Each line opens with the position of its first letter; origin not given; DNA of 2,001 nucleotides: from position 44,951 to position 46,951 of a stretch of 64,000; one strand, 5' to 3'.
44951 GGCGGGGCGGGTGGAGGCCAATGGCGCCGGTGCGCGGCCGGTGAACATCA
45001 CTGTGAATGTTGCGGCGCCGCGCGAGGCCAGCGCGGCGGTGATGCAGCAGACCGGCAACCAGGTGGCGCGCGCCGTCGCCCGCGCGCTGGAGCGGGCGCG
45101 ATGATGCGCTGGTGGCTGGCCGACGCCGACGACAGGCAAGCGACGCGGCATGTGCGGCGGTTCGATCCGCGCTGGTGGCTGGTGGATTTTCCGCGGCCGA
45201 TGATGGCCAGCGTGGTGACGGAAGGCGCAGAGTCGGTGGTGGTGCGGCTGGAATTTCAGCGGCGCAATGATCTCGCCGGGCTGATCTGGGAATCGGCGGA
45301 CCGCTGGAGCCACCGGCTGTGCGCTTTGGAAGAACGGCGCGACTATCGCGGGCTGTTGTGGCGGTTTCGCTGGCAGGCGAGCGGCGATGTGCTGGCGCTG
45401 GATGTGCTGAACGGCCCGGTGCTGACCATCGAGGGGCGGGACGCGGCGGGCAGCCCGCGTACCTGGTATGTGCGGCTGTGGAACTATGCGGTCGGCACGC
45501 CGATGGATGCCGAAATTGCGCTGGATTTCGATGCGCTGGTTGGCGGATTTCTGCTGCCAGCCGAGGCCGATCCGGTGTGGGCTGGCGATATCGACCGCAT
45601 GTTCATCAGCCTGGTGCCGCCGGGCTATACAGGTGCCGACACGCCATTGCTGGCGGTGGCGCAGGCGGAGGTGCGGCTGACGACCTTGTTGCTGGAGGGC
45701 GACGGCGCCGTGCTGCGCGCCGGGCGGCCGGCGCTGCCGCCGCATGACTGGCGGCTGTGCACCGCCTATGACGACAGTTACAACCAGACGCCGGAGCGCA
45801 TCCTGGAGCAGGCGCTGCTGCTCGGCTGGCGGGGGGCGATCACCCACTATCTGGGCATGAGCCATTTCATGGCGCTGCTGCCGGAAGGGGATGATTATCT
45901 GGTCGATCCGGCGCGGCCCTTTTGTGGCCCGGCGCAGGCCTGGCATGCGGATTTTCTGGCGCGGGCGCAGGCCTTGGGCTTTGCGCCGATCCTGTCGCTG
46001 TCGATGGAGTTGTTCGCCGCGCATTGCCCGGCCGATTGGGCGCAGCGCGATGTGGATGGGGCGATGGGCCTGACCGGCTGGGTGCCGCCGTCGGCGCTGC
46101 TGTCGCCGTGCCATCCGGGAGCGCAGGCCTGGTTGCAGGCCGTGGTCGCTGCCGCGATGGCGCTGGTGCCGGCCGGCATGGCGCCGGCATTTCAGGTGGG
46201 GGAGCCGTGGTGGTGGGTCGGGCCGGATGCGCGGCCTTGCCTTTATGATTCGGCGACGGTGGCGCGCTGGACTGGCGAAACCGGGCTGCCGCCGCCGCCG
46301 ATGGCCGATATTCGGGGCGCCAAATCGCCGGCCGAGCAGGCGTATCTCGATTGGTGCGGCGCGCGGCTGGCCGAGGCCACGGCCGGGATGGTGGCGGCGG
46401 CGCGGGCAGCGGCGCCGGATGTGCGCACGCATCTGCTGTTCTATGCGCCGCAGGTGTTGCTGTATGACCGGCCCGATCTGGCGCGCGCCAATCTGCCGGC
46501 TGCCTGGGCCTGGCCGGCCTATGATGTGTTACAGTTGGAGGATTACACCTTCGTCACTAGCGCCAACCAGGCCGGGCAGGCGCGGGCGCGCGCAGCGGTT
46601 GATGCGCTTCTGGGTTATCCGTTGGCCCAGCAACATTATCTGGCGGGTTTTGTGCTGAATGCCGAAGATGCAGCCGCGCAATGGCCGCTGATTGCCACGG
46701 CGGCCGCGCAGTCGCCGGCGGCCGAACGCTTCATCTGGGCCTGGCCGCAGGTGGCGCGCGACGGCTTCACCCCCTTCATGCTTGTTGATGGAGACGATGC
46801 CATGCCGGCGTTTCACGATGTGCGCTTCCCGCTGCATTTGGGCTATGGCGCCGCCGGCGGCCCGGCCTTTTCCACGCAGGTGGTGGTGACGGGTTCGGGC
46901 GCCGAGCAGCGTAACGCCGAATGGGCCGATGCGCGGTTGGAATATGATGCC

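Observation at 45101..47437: g12 (DUF2460) carries a 567-aa in-frame N-terminal extension yet keeps an internal SD+ATG at the canonical start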

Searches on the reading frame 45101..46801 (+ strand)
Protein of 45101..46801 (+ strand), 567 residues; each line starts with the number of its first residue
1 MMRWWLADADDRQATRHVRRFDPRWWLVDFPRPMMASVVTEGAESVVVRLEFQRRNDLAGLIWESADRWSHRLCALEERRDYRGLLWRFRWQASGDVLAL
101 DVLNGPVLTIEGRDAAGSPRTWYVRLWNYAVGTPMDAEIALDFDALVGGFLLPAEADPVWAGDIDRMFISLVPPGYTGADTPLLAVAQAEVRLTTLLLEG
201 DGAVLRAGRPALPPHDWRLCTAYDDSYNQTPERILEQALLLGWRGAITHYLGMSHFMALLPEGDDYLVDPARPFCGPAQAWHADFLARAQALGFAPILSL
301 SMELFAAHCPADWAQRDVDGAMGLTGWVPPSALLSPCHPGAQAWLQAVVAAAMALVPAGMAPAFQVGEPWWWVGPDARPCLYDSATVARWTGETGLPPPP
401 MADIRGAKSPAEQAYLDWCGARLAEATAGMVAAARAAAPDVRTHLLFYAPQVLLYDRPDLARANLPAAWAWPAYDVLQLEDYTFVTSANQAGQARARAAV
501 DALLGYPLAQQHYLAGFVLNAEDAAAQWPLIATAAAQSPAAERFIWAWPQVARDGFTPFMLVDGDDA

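Call 15: search_solved_structures(query=window:45101-46801:+, max_evalue=1, show_alignments=3)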
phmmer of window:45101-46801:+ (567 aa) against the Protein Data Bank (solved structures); distinct sequences matched with E-value up to 1: 3.
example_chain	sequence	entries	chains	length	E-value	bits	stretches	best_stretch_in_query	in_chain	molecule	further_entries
9lc0_M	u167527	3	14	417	1.8e-37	132.3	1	271-556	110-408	Gp64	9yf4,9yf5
9lc0_I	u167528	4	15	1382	4.8e-15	58.3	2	15-92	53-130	Non-contractile tail sheath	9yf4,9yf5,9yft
2cjl_A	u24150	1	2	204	0.013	17.3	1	85-132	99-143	SECRETED CHITINASE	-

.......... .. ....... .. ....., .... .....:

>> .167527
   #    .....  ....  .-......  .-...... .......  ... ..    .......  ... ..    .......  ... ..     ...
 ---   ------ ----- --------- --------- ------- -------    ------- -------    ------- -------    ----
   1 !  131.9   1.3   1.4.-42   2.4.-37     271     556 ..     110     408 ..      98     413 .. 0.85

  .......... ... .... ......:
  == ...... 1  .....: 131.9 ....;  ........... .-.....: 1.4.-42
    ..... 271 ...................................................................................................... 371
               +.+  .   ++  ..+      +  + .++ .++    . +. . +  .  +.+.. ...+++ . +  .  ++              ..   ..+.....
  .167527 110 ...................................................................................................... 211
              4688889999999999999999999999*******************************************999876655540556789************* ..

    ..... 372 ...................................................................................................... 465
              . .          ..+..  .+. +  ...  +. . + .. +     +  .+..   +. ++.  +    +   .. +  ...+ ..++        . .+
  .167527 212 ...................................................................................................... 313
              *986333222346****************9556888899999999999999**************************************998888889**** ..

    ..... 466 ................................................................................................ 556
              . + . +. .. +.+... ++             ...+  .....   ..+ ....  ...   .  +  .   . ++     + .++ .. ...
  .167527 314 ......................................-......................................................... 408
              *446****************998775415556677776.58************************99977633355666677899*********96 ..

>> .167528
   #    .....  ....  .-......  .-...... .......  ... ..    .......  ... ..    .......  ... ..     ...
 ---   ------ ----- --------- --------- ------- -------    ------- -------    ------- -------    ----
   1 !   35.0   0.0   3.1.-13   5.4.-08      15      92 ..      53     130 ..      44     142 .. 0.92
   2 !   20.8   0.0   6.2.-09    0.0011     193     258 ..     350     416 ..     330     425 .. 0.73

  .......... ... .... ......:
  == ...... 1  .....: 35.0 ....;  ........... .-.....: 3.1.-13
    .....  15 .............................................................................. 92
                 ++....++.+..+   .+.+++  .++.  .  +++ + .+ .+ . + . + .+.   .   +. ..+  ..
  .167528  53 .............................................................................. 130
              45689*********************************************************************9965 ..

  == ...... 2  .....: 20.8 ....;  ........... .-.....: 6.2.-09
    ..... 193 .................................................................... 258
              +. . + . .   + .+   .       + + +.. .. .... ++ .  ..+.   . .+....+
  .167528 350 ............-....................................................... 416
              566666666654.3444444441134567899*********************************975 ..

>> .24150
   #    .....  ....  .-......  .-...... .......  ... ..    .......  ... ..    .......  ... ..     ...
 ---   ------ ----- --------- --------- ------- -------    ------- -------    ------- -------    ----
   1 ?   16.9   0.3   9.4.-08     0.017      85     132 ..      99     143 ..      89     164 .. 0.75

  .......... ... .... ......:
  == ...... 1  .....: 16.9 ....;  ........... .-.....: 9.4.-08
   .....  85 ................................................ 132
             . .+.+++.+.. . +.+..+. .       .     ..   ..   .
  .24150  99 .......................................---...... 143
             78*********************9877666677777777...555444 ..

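Call 18: search_protein_families(library=pfam, proteins=[window:45101-46801:+], max_evalue=10)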
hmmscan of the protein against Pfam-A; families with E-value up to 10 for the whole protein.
window:45101-46801:+ (567 aa): 2 families
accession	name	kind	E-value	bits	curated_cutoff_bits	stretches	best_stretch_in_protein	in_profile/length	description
PF23845.1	TIM-barrel_NCTSP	-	2.5e-135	451.4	27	1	213-556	1-348/348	Non-contractile tail sheath protein TIM barrel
PF23844.1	NCTSP_N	-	3.3e-84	281.3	27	1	18-208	1-191/191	Non-contractile tail sheath N-terminal domain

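Call 30: search_protein_representatives(protein=window:45101-46801:+)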
Query: 567 residues. Proteins with E-value up to 0.001 (for the whole library): 566; up to 1e-10: 411; up to 1e-30: 225. The best 150 are listed.
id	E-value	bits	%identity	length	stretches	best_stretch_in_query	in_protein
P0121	3.8e-183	626.7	55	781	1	14-556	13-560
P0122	1.1e-168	578.9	53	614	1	3-559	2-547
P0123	4.1e-159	547.4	50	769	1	2-564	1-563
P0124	3.1e-157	541.2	49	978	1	2-557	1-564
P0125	3.3e-153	527.9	48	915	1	4-559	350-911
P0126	3.5e-153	527.8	47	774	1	4-557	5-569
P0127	5.4e-148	510.6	49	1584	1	2-557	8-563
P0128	1.2e-140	486.4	47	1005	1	19-558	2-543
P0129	5.4e-135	467.7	49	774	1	2-557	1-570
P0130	1.2e-134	466.6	48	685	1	2-537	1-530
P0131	1.7e-134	466.1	45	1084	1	18-559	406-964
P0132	5.6e-134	464.4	44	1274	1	4-562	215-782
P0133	5.1e-133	461.2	45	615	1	5-557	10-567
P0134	3.7e-128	445.1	44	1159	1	5-560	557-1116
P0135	8.7e-128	443.9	44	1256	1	3-560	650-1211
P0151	9.4e-103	361.2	44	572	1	12-557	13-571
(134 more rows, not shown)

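Call 31: search_protein_families(library=pfam, proteins=[P0122, P0124, P0125, P0127, P0128, P0131, P0132, P0134, P0135], max_evalue=0.001)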
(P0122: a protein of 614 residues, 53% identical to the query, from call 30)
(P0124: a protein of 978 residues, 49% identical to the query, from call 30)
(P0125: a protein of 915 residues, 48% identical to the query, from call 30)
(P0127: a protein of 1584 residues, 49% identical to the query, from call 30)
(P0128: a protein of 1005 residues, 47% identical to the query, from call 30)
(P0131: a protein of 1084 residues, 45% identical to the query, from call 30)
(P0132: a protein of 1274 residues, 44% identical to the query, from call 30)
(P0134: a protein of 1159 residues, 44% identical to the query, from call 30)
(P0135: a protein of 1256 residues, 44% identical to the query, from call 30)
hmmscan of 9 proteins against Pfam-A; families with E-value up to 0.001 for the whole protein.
P0122 (614 aa): 3 families
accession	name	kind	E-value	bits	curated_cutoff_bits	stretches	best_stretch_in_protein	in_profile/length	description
PF23845.1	TIM-barrel_NCTSP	-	4.5e-154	513.1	27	1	208-544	1-348/348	Non-contractile tail sheath protein TIM barrel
PF23844.1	NCTSP_N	-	3.4e-92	307.3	27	1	17-203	1-191/191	Non-contractile tail sheath N-terminal domain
PF09343.15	DUF2460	-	5.7e-08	32.9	30.4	1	560-596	1-37/205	Conserved hypothetical protein 2217 (DUF2460)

P0124 (978 aa): 2 families
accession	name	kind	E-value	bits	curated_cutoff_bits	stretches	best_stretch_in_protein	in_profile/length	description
PF23845.1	TIM-barrel_NCTSP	-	1e-148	495.4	27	1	215-563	2-348/348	Non-contractile tail sheath protein TIM barrel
PF23844.1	NCTSP_N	-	8.2e-86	286.5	27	1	17-209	1-191/191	Non-contractile tail sheath N-terminal domain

P0125 (915 aa): 2 families
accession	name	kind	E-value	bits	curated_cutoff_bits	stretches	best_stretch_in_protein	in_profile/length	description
PF23845.1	TIM-barrel_NCTSP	-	3.9e-135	450.8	27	1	559-907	1-347/348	Non-contractile tail sheath protein TIM barrel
PF23844.1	NCTSP_N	-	1e-71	240.6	27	1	365-548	2-186/191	Non-contractile tail sheath N-terminal domain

P0127 (1584 aa): 3 families
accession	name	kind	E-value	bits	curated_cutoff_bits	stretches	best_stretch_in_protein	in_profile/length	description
PF23845.1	TIM-barrel_NCTSP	-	1.9e-136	455.1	27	1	214-562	2-348/348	Non-contractile tail sheath protein TIM barrel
PF23844.1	NCTSP_N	-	2.3e-72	242.7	27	1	25-205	2-185/191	Non-contractile tail sheath N-terminal domain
PF21722.4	Gly_rich_2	-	1.4e-08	35.4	24.3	1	1344-1582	13-225/226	Glycine-rich domain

P0128 (1005 aa): 2 families
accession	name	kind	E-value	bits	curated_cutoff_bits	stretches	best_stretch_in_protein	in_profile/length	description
PF23845.1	TIM-barrel_NCTSP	-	7.7e-147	489.3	27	1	196-541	2-348/348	Non-contractile tail sheath protein TIM barrel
PF23844.1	NCTSP_N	-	6.3e-81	270.6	27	1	2-190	2-191/191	Non-contractile tail sheath N-terminal domain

P0131 (1084 aa): 2 families
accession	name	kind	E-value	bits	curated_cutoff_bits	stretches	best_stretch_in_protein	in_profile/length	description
PF23845.1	TIM-barrel_NCTSP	-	1.4e-117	393.1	27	1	609-961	2-348/348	Non-contractile tail sheath protein TIM barrel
PF23844.1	NCTSP_N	-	3e-59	199.9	27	1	407-603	2-191/191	Non-contractile tail sheath N-terminal domain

P0132 (1274 aa): 2 families
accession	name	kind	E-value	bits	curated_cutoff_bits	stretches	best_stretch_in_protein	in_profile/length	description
PF23845.1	TIM-barrel_NCTSP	-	2.2e-116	389.1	27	1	424-776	4-348/348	Non-contractile tail sheath protein TIM barrel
PF23844.1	NCTSP_N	-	8.2e-64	214.8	27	1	230-417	2-191/191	Non-contractile tail sheath N-terminal domain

P0134 (1159 aa): 3 families
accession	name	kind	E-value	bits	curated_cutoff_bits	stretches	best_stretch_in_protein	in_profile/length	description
PF23845.1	TIM-barrel_NCTSP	-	9.5e-118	393.6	27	1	764-1112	3-348/348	Non-contractile tail sheath protein TIM barrel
PF23844.1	NCTSP_N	-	4.8e-61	205.7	27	1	572-757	3-191/191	Non-contractile tail sheath N-terminal domain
PF13550.12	Phage-tail_3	-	9.6e-06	26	23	1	316-459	7-149/164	Putative phage tail protein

P0135 (1256 aa): 2 families
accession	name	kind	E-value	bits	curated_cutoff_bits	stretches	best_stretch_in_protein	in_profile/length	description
PF23845.1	TIM-barrel_NCTSP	-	1.9e-121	405.8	27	1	859-1207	3-348/348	Non-contractile tail sheath protein TIM barrel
PF23844.1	NCTSP_N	-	2e-62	210.2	27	1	666-852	2-191/191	Non-contractile tail sheath N-terminal domain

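Call 32: find_related_loci(query=A1, collection=genome_contigs, flank=10000)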
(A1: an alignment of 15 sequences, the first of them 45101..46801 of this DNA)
Query A1 (567 aa) in genome_contigs; peptide patterns used: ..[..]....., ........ (x = any residue, [..] = any of these).
600 stretches matched a pattern (row limit reached: there are more); 588 encode a relative of the query (tblastn E <= 1e-3); the best 80 are kept; 80 distinct loci.
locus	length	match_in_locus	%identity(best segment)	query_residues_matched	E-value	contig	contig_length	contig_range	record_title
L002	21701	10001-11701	85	1-567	0e+0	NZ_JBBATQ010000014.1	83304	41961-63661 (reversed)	MAG: Sandarakinorhabdus sp. isolate EUL_275 ctg14-EUL_275, whole genome shotgun sequence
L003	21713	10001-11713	79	1-566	0e+0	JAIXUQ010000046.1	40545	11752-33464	MAG: Sphingomonadales bacterium isolate D1_MAG_00034 pond_D1_MAG_00034_000000000080, whole genome shotgun sequence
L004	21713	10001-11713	77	1-566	0e+0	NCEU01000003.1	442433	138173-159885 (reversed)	MAG: Sphingomonadales bacterium 32-65-25 04302015_32_scaffold_6, whole genome shotgun sequence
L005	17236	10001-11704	79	1-563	0e+0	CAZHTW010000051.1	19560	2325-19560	MAG TPA_asm: uncultured Sandarakinorhabdus sp. isolate binchicken_co398_179 genome assembly, contig: NODE_1169_length_19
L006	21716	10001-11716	77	1-567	0e+0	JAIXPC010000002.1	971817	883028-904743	MAG: Sphingomonadales bacterium isolate C1_MAG_00049 C1_MAG_00049_000000000014, whole genome shotgun sequence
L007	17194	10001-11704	75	1-563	0e+0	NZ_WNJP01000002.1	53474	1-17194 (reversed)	Sandarakinorhabdus oryzae strain NM-18 2, whole genome shotgun sequence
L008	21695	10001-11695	80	1-567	0e+0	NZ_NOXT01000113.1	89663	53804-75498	Sandarakinorhabdus cyanobacteriorum strain TH057 scaffold56, whole genome shotgun sequence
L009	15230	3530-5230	62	1-567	0e+0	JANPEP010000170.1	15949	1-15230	MAG: Polymorphobacter sp. isolate VAR_78_metabat_226 VAR_78_k141_2543093, whole genome shotgun sequence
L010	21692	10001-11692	58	1-566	0e+0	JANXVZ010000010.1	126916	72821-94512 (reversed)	MAG: Sphingomonadales bacterium isolate GL140_1_metabat_266 GL140_1_k141_500851, whole genome shotgun sequence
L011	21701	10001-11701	61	1-565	0e+0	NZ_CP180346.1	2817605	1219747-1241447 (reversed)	MAG: Polymorphobacter sp. isolate contig_1172 chromosome, complete genome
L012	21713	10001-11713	77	1-566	0e+0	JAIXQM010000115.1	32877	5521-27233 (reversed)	MAG: Sphingomonadales bacterium isolate C4_MAG_00028 pond_C4_MAG_00028_000000000071, whole genome shotgun sequence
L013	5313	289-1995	59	1-567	0e+0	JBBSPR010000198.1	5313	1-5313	MAG: Sphingomonadales bacterium isolate LS6_sbin.60 LS6_sbin.60_K_1091323_L_5313_cov_10.0000, whole genome shotgun seque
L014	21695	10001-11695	59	1-565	0e+0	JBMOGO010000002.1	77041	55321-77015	MAG: Polymorphobacter sp. isolate Deming_bin.304 contig471, whole genome shotgun sequence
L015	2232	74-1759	60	2-559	0e+0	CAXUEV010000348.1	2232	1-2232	MAG TPA_asm: uncultured Sphingomonadaceae bacterium isolate public_ERR4179391_metawrap_bin.5 genome assembly, contig: pu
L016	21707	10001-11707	58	1-567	0e+0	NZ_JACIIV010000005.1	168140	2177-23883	Polymorphobacter multimanifer strain DSM 102189 Ga0373304_05, whole genome shotgun sequence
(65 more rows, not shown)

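Call 47: find_related_loci(query=A1, collection=viral_contigs, flank=6000)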
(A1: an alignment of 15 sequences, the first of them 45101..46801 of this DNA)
Query A1 (567 aa) in viral_contigs; peptide patterns used: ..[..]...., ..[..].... (x = any residue, [..] = any of these).
600 stretches matched a pattern (row limit reached: there are more); 594 encode a relative of the query (tblastn E <= 1e-3); the best 80 are kept; 80 distinct loci.
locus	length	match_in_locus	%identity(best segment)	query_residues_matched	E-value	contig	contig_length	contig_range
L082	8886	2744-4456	77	1-566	0e+0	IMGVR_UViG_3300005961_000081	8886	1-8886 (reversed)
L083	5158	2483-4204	77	1-566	0e+0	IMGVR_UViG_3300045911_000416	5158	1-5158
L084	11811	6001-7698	78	1-561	0e+0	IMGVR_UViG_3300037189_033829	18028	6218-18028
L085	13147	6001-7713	77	1-566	0e+0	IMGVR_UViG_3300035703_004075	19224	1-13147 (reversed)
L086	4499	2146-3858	77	1-566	0e+0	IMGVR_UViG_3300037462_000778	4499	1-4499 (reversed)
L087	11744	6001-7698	78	1-561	0e+0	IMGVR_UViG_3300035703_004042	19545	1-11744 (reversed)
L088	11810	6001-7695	62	1-565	0e+0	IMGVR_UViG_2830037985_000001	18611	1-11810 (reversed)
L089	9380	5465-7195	61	1-565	0e+0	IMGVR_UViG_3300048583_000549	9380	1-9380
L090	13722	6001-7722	60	1-566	0e+0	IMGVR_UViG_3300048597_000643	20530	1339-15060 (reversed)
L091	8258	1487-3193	59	1-567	0e+0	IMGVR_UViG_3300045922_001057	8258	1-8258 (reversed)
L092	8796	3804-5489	58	1-561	0e+0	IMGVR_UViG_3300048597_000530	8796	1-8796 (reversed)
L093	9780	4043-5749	58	1-567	0e+0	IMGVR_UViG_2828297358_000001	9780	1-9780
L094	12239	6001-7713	77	1-566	0e+0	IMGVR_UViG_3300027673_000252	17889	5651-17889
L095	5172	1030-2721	55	5-567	0e+0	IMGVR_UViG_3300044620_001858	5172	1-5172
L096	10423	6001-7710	55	1-566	0e+0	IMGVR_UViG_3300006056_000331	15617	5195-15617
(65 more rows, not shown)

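Call 59: search_dna_similar(query=window:45101-46801:+, collection=phages, mode=protein, max_rows=40, rows=spread)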
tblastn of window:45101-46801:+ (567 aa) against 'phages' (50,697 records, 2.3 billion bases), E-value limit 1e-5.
Records with a match: 326; places in all: 346; records where one place covers at least 80% of the query: 278.
Best place of each record, by identity: <60% 326.
By first word of the organism name: Escherichia 227; Pseudomonas 22; Campylobacter 21; Achromobacter 17; Acinetobacter 15; Bacteriophage 3; Justusliebigvirus 3; Phapecoctavirus 3; Shigella 2; Klebsiella 2; and 8 more.
By host as written in the record: Escherichia coli 71; - 30; Escherichia coli K-12 MG1655 30; Campylobacter jejuni 20; Escherichia coli K-12 19; Pseudomonas syringae pv. avii 12; Achromobacter xylosoxidans I2BC 12; Escherichia coli O157:H7 9; and 71 more.
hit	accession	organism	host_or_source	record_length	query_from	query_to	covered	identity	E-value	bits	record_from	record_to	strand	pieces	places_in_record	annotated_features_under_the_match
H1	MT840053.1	Bacteriophage sp.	human fecal samples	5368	1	557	84%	50.2%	3e-82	392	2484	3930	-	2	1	record has no annotation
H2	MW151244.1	Acinetobacter phage Ab_SZ3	Acinetobacter baumannii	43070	14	565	93%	30.1%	3e-48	259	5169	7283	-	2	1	putative capsid and scaffold protein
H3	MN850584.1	Escherichia phage arall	Escherichia coli K-12 MG1655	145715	19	557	95%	29.2%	6e-51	194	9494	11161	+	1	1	hypothetical protein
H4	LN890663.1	Acinetobacter phage Loki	Acinetobacter baumannii ATCC 17978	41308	14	556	94%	29.5%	3e-46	254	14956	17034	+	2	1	LOKI_17: hypothetical protein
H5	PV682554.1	Escherichia phage 92CQ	Escherichia coli 92CQ (ESBL-producing)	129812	19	557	95%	29.0%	8e-51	194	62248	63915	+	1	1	hypothetical protein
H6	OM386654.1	Escherichia phage vB_EcoM_ESCO9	Escherichia coli DH5a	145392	19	557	95%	29.0%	2e-50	193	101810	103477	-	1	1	putative tail fiber protein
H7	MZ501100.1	Escherichia phage PaulScherrer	Escherichia coli K-12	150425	19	557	95%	28.9%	5e-50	192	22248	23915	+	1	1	lateral tail fiber protein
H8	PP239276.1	Escherichia phage BME3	Escherichia coli ATCC 15597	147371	19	557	95%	28.8%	2e-50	193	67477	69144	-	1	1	tail fiber protein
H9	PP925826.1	Escherichia phage Antha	Escherichia coli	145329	19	557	95%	28.8%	6e-49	189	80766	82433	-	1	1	hypothetical protein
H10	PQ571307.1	Shigella phage SF1-1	Shigella flexneri SB2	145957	14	557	96%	28.3%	1e-50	194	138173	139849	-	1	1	putative tail fiber protein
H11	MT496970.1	Escherichia phage Mt1B1_P17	Escherichia coli Mt1B1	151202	14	557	96%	28.3%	5e-49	189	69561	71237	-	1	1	hypothetical protein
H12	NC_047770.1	Escherichia phage ESCO13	Escherichia coli BEN 4311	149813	14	557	96%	28.1%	3e-50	192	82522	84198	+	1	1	capsid protein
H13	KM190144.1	Escherichia phage Av-05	Escherichia coli O157:H7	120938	14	557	96%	28.1%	4e-54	204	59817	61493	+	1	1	hypothetical protein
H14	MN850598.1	Escherichia phage nieznany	Escherichia coli K-12 MG1655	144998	14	557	96%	28.0%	3e-50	192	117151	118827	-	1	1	hypothetical protein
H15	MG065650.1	Campylobacter phage B15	Campylobacter jejuni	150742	14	557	96%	28.0%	6e-50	192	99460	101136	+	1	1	record has no annotation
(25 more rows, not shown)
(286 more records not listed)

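Call 70: search_protein_families(library=phrogs, proteins=[window:45101-46801:+], max_evalue=0.001)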
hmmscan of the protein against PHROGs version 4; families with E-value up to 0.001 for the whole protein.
window:45101-46801:+ (567 aa): 3 families
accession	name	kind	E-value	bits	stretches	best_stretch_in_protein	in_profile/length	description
phrog_6040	-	unknown function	2.5e-169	566.2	1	13-557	90-642/923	-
phrog_16150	-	tail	1.3e-47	163.5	1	273-556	119-415/425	tail assembly protein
phrog_15324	-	tail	1.1e-20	73.6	2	12-91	50-129/1393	tail sheath and receptor binding protein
